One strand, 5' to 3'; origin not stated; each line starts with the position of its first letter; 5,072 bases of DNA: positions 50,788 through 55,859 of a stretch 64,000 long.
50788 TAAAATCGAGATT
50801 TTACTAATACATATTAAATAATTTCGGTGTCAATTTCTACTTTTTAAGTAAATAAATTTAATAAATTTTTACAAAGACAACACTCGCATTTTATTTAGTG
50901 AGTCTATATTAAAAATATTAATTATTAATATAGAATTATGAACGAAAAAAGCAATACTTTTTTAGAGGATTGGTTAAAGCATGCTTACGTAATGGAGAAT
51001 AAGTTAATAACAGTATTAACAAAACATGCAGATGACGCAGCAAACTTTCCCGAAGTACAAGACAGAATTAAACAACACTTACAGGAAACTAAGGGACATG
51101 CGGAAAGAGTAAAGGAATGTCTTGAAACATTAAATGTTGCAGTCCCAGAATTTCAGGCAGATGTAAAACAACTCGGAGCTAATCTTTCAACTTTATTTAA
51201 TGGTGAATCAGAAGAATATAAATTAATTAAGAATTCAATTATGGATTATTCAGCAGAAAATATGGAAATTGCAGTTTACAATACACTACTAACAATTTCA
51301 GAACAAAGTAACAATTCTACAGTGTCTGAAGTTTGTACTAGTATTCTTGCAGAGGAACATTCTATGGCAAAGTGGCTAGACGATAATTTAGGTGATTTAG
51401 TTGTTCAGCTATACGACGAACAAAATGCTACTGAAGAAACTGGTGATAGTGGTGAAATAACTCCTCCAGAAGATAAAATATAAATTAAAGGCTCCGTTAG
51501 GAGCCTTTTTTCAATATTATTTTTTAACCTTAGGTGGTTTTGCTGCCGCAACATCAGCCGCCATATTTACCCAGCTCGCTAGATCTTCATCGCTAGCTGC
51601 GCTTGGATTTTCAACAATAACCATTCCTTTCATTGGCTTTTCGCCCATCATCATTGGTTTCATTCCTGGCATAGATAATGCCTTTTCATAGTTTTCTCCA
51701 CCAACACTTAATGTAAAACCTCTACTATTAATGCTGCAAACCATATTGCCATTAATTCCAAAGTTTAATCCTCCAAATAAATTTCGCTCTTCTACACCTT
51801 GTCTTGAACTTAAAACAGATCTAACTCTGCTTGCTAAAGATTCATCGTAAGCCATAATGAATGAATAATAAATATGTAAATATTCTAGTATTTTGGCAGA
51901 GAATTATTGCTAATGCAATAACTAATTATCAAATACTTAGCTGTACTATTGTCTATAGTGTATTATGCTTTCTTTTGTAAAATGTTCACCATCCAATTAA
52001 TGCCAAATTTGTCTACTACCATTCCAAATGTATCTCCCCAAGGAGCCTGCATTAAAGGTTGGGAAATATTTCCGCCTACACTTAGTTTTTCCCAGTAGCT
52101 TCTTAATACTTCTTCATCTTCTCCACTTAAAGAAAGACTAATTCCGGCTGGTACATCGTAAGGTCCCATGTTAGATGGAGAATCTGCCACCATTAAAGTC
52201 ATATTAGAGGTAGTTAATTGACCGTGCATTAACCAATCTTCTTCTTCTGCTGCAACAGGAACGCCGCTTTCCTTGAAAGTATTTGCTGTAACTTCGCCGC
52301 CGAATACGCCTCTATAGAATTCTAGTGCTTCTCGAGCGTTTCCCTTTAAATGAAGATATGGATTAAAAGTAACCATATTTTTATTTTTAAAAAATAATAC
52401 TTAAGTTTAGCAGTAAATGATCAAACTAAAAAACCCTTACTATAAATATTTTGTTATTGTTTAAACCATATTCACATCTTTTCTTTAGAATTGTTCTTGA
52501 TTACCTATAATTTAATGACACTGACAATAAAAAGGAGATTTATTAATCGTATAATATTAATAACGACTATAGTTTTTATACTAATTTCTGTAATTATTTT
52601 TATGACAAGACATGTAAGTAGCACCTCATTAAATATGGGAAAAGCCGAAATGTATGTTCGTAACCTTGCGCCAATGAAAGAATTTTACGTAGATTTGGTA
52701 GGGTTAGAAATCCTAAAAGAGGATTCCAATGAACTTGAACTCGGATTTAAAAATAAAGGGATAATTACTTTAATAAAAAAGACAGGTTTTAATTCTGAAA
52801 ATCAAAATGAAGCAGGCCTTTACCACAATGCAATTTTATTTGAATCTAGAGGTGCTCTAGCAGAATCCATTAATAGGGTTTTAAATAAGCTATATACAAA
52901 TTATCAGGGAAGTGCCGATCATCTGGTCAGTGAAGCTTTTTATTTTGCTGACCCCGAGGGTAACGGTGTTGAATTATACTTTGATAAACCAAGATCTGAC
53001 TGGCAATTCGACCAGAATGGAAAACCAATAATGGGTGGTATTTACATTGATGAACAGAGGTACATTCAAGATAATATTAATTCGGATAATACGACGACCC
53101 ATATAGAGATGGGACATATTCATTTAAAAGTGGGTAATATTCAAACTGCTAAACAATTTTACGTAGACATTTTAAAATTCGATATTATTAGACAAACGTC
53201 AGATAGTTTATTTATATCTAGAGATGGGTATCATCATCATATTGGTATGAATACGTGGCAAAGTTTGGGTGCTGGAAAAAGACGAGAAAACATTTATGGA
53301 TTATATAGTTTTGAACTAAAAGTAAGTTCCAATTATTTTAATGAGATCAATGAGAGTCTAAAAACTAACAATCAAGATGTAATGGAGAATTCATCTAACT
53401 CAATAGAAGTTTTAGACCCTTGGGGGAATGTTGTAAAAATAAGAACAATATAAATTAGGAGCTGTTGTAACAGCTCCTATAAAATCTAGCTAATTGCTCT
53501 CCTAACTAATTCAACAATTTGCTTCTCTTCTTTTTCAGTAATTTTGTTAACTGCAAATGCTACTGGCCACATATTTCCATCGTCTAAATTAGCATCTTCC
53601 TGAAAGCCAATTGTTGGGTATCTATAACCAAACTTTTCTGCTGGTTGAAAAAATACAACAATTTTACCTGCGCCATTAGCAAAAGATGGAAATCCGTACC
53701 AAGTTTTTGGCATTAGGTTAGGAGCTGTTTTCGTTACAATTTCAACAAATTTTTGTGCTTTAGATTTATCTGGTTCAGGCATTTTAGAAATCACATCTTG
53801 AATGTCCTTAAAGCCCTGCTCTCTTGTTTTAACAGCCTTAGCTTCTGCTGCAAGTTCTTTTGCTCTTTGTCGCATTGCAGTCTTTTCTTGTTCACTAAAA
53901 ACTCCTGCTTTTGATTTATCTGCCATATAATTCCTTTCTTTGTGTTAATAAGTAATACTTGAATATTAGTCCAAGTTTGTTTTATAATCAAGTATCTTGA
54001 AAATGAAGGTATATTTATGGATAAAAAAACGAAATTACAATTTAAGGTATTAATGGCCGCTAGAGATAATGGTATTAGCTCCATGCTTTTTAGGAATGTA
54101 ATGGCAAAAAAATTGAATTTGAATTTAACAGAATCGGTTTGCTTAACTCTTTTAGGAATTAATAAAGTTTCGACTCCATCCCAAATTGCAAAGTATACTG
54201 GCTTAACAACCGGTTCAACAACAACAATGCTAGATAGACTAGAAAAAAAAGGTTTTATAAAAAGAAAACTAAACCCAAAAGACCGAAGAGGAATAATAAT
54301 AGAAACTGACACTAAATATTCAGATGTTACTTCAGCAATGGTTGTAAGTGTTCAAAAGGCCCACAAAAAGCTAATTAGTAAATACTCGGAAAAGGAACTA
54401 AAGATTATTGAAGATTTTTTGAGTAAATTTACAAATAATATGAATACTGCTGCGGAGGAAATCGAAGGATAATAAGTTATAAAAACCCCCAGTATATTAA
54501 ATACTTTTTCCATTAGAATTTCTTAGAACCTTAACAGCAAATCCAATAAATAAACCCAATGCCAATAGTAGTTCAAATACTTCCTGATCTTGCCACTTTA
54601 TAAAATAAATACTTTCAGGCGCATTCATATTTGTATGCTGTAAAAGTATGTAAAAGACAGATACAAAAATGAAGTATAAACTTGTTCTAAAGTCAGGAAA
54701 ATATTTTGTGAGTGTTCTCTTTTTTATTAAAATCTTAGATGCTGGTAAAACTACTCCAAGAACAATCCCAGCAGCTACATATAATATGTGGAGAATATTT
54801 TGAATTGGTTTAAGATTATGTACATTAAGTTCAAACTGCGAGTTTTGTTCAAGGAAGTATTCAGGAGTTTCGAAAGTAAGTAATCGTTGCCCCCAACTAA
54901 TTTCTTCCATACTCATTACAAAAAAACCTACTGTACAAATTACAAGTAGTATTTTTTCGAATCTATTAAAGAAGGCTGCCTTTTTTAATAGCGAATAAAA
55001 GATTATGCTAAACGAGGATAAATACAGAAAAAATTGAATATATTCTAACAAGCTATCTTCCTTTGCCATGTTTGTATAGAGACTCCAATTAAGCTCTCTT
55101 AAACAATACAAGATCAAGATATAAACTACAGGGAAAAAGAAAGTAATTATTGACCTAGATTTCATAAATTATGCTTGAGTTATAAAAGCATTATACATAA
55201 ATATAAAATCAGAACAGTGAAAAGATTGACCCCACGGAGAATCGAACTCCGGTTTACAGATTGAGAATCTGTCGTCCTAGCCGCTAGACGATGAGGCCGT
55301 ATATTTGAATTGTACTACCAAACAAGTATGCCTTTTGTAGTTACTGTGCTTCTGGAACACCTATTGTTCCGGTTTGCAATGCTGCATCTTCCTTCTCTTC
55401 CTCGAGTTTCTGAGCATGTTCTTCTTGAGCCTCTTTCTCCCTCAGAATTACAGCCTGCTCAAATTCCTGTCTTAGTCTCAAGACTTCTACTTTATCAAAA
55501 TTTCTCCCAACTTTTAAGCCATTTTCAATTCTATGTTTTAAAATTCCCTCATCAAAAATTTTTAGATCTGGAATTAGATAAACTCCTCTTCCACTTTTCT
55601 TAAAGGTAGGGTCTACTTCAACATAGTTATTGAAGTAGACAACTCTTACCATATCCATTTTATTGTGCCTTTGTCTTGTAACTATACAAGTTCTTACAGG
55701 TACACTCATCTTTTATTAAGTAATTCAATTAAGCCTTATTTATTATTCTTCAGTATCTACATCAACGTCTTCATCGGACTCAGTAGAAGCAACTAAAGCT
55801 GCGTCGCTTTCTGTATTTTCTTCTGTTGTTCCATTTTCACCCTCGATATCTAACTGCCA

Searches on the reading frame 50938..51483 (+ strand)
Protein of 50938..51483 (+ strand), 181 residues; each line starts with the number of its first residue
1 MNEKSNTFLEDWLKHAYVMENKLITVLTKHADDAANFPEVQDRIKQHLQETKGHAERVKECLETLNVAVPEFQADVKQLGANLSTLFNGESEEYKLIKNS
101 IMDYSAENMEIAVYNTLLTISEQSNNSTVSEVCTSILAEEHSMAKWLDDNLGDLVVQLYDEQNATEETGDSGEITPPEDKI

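Call 52: search_protein_families(library=pfam, proteins=[window:50938-51483:+], max_evalue=0.001)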
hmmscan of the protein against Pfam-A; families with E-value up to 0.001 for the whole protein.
window:50938-51483:+ (181 aa): 1 family
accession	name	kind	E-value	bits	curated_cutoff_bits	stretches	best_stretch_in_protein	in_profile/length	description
PF05974.18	DUF892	-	1.8e-30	106.5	23.7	1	8-156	5-155/159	Domain of unknown function (DUF892)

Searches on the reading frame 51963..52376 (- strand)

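Call 52: search_protein_families(library=pfam, proteins=[window:51963-52376:-], max_evalue=0.001)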
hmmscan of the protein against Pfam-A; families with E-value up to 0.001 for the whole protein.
window:51963-52376:- (137 aa): 2 families
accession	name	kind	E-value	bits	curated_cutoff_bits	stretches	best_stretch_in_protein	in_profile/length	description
PF00903.31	Glyoxalase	-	4.7e-10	40.3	20.6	1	12-130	10-121/121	Glyoxalase/Bleomycin resistance protein/Dioxygenase superfamily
PF06983.19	3-dmu-9_3-mt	-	1.4e-09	38.9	24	1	5-130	4-115/116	3-demethylubiquinone-9 3-methyltransferase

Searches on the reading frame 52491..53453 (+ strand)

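Call 52: search_protein_families(library=pfam, proteins=[window:52491-53453:+], max_evalue=0.001)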
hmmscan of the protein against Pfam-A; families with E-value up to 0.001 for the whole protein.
window:52491-53453:+ (320 aa): 1 family
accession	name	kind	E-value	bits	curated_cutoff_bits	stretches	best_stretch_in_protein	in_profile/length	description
PF00903.31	Glyoxalase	-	7.2e-10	39.7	20.6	1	207-252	2-54/121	Glyoxalase/Bleomycin resistance protein/Dioxygenase superfamily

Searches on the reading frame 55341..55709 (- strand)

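Call 52: search_protein_families(library=pfam, proteins=[window:55341-55709:-], max_evalue=0.001)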
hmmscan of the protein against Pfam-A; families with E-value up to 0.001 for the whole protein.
window:55341-55709:- (122 aa): 1 family
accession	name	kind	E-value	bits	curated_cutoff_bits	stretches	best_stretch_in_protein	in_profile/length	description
PF04296.18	YlxR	-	1.3e-15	57.5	26.9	1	6-70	1-66/75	Protein of unknown function (DUF448)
